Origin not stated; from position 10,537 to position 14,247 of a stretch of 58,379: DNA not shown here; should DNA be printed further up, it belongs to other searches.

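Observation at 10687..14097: HdrA with a complete GltD/NfnB-like NAD(P)H module nested inside it, in an MvhADG-HdrBC context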

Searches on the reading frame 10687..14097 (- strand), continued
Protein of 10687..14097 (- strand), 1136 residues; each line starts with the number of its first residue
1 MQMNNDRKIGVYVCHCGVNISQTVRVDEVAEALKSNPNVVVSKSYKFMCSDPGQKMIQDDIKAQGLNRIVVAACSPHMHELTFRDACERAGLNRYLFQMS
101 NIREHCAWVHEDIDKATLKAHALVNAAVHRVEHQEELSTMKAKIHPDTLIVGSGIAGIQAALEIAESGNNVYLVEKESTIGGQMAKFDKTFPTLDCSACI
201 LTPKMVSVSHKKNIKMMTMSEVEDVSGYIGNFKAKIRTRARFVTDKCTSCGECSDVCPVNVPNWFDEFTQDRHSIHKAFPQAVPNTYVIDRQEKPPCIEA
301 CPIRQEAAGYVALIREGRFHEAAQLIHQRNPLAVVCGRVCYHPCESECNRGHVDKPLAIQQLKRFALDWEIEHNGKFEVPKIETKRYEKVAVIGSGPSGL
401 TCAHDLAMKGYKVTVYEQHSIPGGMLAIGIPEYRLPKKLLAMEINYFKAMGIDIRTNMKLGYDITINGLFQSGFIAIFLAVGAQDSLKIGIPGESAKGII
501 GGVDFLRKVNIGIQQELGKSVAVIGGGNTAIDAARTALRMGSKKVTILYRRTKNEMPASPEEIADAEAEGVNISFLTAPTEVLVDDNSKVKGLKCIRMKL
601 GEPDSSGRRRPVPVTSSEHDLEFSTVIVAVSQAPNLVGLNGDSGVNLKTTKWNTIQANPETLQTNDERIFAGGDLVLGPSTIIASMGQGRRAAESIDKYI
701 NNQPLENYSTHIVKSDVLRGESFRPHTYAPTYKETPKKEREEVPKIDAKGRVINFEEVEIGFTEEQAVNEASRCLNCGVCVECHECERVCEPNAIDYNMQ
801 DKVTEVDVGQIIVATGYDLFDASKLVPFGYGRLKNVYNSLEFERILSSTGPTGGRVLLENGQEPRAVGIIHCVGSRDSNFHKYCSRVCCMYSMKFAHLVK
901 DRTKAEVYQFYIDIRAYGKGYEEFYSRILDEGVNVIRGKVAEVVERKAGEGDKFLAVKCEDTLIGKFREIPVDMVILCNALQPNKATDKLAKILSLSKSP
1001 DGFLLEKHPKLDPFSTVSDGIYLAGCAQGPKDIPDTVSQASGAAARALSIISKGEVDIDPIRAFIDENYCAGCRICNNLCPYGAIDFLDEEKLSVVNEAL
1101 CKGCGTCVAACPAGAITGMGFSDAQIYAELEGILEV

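Call 19: find_encoding_contigs(protein=P0026, flank=10000, max_places=1)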
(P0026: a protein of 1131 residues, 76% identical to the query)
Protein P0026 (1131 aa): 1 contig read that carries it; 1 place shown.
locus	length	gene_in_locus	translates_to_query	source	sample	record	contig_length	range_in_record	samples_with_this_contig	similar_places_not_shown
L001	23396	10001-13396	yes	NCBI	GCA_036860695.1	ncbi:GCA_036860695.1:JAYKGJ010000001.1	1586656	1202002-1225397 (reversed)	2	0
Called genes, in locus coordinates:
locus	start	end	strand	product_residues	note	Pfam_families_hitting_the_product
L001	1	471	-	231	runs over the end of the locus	PF13386:DsbD_2 (weak)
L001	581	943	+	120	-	PF01155:HypA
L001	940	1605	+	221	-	PF02492:cobW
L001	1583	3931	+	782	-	PF00708:Acylphosphatase, PF07503:zf-HYPF, PF01300:Sua5_yciO_yrdC, PF17788:HypF_C, PF22521:HypF_C_2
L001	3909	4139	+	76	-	PF01455:HupF_HypC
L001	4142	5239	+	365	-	PF01924:HypD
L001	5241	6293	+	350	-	PF00586:AIRS, PF02769:AIRS_C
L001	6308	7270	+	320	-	PF00158:Sigma54_activat, PF00493:MCM (faint), PF14532:Sigma54_activ_2, PF07728:AAA_5 (weak), PF25601:AAA_lid_14, PF02954:HTH_8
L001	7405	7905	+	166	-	PF01750:HycI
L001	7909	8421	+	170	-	PF02915:Rubrerythrin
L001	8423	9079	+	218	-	PF13183:Fer4_8, PF13187:Fer4_9, PF13237:Fer4_10 (faint), PF12838:Fer4_7 (weak), PF13534:Fer4_17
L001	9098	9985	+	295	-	PF02754:CCG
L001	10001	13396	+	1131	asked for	PF00890:FAD_binding_2, PF12831:FAD_oxidored, PF14691:Fer4_20, PF07992:Pyr_redox_2, PF13450:NAD_binding_8, PF13738:Pyr_redox_3, PF13237:Fer4_10, PF14697:Fer4_21, +18 more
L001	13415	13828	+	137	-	PF02662:FlpD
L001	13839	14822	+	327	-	PF01058:Oxidored_q6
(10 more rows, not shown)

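Call 20: find_encoding_contigs(protein=P0050, flank=10000, max_places=1)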
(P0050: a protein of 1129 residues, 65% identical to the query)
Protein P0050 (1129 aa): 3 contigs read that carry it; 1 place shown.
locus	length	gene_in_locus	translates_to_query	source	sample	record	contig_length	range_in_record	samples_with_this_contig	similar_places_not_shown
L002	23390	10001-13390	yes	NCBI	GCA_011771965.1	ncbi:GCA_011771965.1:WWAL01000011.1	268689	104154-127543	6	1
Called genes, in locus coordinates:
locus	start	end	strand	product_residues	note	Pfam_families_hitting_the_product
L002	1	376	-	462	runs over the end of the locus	PF02233:PNTB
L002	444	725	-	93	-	PF12769:PNTB_4TM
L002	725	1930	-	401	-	PF05222:AlaDh_PNT_N, PF01262:AlaDh_PNT_C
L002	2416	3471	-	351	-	PF00586:AIRS, PF02769:AIRS_C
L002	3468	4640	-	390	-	PF01924:HypD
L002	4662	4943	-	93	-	PF01455:HupF_HypC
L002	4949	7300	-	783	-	PF00708:Acylphosphatase, PF07503:zf-HYPF, PF01300:Sua5_yciO_yrdC, PF17788:HypF_C, PF22521:HypF_C_2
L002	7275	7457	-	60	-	-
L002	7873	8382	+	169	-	PF02915:Rubrerythrin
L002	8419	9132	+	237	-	PF12838:Fer4_7 (weak), PF13183:Fer4_8, PF13187:Fer4_9, PF13237:Fer4_10 (faint), PF13534:Fer4_17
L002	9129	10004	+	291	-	PF02754:CCG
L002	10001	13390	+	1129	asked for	PF00890:FAD_binding_2 (weak), PF12831:FAD_oxidored (weak), PF13450:NAD_binding_8 (weak), PF14691:Fer4_20, PF00890:FAD_binding_2 (weak), PF01266:DAO (weak), PF07992:Pyr_redox_2, PF13450:NAD_binding_8, +16 more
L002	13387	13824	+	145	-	PF02662:FlpD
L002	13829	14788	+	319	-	PF01058:Oxidored_q6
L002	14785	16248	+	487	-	PF27537:HoxH, PF00374:NiFeSe_Hases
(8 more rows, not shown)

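Call 21: find_encoding_contigs(protein=P0059, flank=10000, max_places=1)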
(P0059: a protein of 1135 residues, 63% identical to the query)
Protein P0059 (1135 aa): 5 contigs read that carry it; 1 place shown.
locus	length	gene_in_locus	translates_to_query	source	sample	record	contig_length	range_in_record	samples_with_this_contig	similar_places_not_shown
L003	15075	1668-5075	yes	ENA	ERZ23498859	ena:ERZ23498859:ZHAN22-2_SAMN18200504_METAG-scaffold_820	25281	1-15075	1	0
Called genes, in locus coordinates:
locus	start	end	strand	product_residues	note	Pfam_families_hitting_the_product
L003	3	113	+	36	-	?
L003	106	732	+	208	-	PF13183:Fer4_8, PF13187:Fer4_9, PF13534:Fer4_17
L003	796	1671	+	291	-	PF02754:CCG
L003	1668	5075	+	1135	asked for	PF00890:FAD_binding_2 (weak), PF12831:FAD_oxidored, PF14691:Fer4_20, PF07992:Pyr_redox_2, PF13738:Pyr_redox_3, PF12838:Fer4_7, PF13237:Fer4_10, PF14697:Fer4_21, +13 more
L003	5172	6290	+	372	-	PF00072:Response_reg, PF00512:HisKA, PF02518:HATPase_c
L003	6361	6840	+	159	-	PF01750:HycI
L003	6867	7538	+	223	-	PF02492:cobW, PF10662:PduV-EutP (faint)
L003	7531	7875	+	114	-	PF01155:HypA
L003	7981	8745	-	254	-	PF01925:TauE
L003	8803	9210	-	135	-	PF02082:Rrf2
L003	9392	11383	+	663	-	PF09308:LuxQ-periplasm (faint), PF14827:dCache_3 (weak), PF17201:Cache_3-Cache_2, PF17202:sCache_3_3, PF17203:sCache_3_2, PF00672:HAMP, PF00512:HisKA, PF02518:HATPase_c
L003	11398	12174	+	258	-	PF00072:Response_reg, PF01597:GCV_H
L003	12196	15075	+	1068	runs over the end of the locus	PF24817:WD40_WDHD1_1st, PF23381:Beta-prop_IFT122_1st (weak), PF23409:Beta-prop_EML (weak), PF23754:Beta-prop_IP5PC_F (weak), PF24807:WD40_CDC20-Fz (weak), PF24814:WD40_Prp19 (weak), PF25173:Beta-prop_WDR3_1st, PF25175:Beta-prop_WDR5, +6 more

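Call 43: search_protein_representatives(protein=window:10687-14097:-)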
Query: 1136 residues. Proteins with E-value up to 0.001 (for the whole library): 37346; up to 1e-10: 19971; up to 1e-30: 7253. The best 150 are listed.
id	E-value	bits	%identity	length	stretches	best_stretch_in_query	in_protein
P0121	0.0e+00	1263.6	51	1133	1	7-1134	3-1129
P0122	0.0e+00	1188.1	50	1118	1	5-1132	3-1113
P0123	0.0e+00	1119.3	42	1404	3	208-1059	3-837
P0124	0.0e+00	1112.9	44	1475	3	148-1054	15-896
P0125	0.0e+00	1105.5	43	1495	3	148-1054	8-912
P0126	0.0e+00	1103.0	42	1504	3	139-1054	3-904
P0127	0.0e+00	1067.4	42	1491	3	148-1053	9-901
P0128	0.0e+00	1064.1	41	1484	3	148-1067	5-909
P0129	0.0e+00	1046.3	44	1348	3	316-1052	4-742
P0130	0.0e+00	1045.8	46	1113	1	26-1128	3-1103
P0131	8.8e-294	993.7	40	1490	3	148-1058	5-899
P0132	1.0e-290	983.6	39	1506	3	146-1051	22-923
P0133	1.7e-290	982.8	50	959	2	5-487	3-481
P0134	9.4e-290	980.4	46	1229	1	39-1132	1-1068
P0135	4.3e-288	974.9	39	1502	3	147-1052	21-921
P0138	9.6e-283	957.2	43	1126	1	6-1127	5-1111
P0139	9.4e-280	947.3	43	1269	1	5-1135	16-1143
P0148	1.5e-265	900.3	41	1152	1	3-1132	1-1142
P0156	1.7e-243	827.2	45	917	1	146-1056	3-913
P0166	5.1e-223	759.4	42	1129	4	778-1129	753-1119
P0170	6.7e-221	752.4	43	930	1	205-1136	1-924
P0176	1.8e-214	731.1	36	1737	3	147-872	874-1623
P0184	3.4e-207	707.0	51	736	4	774-1133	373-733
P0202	2.7e-189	647.8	39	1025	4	776-1054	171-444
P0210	6.4e-183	626.6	47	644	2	782-1133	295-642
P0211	7.9e-183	626.3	67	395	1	750-1136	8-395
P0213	1.2e-180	619.1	39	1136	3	148-818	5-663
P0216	1.1e-179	615.9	39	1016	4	780-1054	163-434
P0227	3.3e-172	591.1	39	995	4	841-1136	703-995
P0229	2.0e-171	588.6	40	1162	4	801-1133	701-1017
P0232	1.4e-170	585.8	44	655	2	773-1133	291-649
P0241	1.9e-166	572.1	41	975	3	493-1054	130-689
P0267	2.7e-157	541.8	38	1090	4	804-1133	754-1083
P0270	1.0e-154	533.2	35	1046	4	804-1133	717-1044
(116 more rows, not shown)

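Call 47: predict_structure(alignment_id=A1)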
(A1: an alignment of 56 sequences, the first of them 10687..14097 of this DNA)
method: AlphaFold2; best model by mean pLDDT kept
length: 1136 residues; sequences in the alignment: 56
mean_pLDDT: 82.3   pTM: 0.66
mean pLDDT of the five models: 82.3, 81.1, 79.1, 76.4, 72.7
residues with pLDDT >= 90: 373; 70-90: 584; 50-70: 152; < 50: 27
segments of 3 or more residues with pLDDT < 50: 1-5, 105-108, 180-182, 915-920, 1009-1014
pLDDT, mean of each block of 10 residues (from residue 1): 61 82 88 90 88 89 92 77 88 88 57 86 91 83 90 84 91 75 57 69 73 84 86 87 70 83 63 65 53 63 88 94 91 91 69 75 94 85 91 95 95 94 90 93 94 93 90 95 85 88 91 86 91 94 91 74 91 91 88 91 69 89 92 81 77 88 94 89 92 96 90 67 73 80 90 90 94 81 83 69 89 81 78 85 77 83 91 73 69 87 90 49 65 79 81 84 82 89 80 78 65 56 74 75 87 80 81 80 79 80 75 76 84 86
secondary structure, 60 per line:
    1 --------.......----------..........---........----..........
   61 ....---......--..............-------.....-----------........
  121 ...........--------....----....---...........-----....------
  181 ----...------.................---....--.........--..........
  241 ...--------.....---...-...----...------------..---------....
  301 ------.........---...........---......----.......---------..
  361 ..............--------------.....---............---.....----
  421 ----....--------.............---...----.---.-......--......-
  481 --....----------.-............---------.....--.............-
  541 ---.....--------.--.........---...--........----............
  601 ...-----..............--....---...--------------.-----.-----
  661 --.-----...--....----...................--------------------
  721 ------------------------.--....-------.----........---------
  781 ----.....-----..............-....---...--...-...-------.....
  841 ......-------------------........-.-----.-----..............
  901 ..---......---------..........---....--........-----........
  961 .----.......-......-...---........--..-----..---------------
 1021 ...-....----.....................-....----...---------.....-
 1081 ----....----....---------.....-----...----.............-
elements in order (helices of 4 or more, strands of 3 or more residues): E9-15 H26-35 E39-46 H51-64 E68-73 H76-89 E97-101 H113-131 E140-143 E148-151 H155-165 E171-174 H194-210 E214-217 E220-228 E231-243 H252-256 E260-262 E271-273 H297-300 H307-315 H319-329 H333-338 H343-349 H359-374 E389-393 H397-408 E412-416 H425-428 H437-449 E453-455 H466-471 E474-479 E483-486 E499-501 H502-510 E520-524 H528-539 E544-548 H560-568 E572-574 E577-584 E589-603 E609-622 E625-628 E632-634 E669-671 H674-677 H682-700 H748-751 H764-771 H785-789 E795-808 E810-813 E817-819 E836-838 H839-846 E866-873 H887-902 E906-911 H921-930 E934-937 E940-947 E953-961 E966-972 E974-979 E981-983 H987-994 E1021-1023 H1025-1028 H1033-1053 E1055-1058 E1063-1065 H1075-1079 E1085-1088 E1093-1096 H1106-1110 E1116-1118 H1123-1135

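Call 51: fold_search(model_id=the predicted structure, library=pdb)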
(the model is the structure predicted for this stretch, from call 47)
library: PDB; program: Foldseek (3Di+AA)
matches with E <= 10: 1877; with E <= 0.001: 522
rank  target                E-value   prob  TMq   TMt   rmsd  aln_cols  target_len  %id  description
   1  8rvy_A                4.8e-62  1.00  0.41  0.68   9.9      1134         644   29  CryoEM structure of the Elp-Hdr complex of Methanothermobacter marburgensis state 1 (composite structure) (released 2025-05-14)
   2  5odc_A                4.5e-61  1.00  0.49  0.82   6.1      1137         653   28  Heterodisulfide reductase / [NiFe]-hydrogenase complex from Methanothermococcus thermolithotrophicus at 2.3 A resoluti (released 2017-08-30)
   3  8rvu_A                7.2e-60  1.00  0.49  0.81   5.6      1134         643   29  CryoEM structure of the Elp-Hdr complex of Methanothermobacter marburgensis state 2 (composite structure) (released 2025-05-14)
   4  5odh_A                2.2e-59  1.00  0.49  0.81   5.2      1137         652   28  Heterodisulfide reductase / [NiFe]-hydrogenase complex from Methanothermococcus thermolithotrophicus soaked with heter (released 2017-08-30)
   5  5odi_A                2.7e-59  1.00  0.49  0.82   6.2      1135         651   28  Heterodisulfide reductase / [NiFe]-hydrogenase complex from Methanothermococcus thermolithotrophicus cocrystallized wi (released 2017-08-30)
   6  7bkb_A                5.2e-55  1.00  0.48  0.79   8.7      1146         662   27  Formate dehydrogenase - heterodisulfide reductase - formylmethanofuran dehydrogenase complex from Methanospirillum hun (released 2021-09-29)
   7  7bkd_A                3.3e-54  1.00  0.42  0.68   8.5      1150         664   26  Formate dehydrogenase - heterodisulfide reductase - formylmethanofuran dehydrogenase complex from Methanospirillum hun (released 2021-09-29)
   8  9bov_A                1.3e-50  1.00  0.39  0.37   8.6       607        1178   38  Structure of electron bifurcating Nfn-ABC complexed with NAD from Caldicellulosiruptor saccharolyticus (released 2025-03-05)
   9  9n5u_A                1.7e-48  1.00  0.38  0.45   5.3       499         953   44  Structure of the Thermococcus sibiricus NfnABC complex (released 2025-05-07)
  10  8oh5_C                1.8e-47  1.00  0.39  0.37   3.1       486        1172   40  Cryo-EM structure of the electron bifurcating transhydrogenase StnABC complex from Sporomusa Ovata (state 2) (released 2023-09-13)
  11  9n5v_A                1.3e-45  1.00  0.38  0.45   4.7       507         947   43  Structure of the NAD(H)-bound Thermococcus sibiricus NfnABC complex (released 2025-05-07)
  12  5jca_L                3.8e-40  1.00  0.34  0.79   3.0       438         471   40  NADP(H) bound NADH-dependent Ferredoxin:NADP Oxidoreductase (NfnI) from Pyrococcus furiosus (released 2017-04-12)
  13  5jfc_L                3.5e-38  1.00  0.33  0.79   2.9       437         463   38  NADH-dependent Ferredoxin:NADP Oxidoreductase (NfnI) from Pyrococcus furiosus (released 2017-04-12)
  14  4ylf_B                1.4e-36  1.00  0.34  0.80   2.9       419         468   40  Insights into flavin-based electron bifurcation via the NADH-dependent reduced ferredoxin-NADP oxidoreductase structur (released 2015-07-08)
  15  5vj7_A                2.9e-36  1.00  0.33  0.78   3.2       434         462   38  Ferredoxin NADP Oxidoreductase (Xfn) (released 2017-07-19)
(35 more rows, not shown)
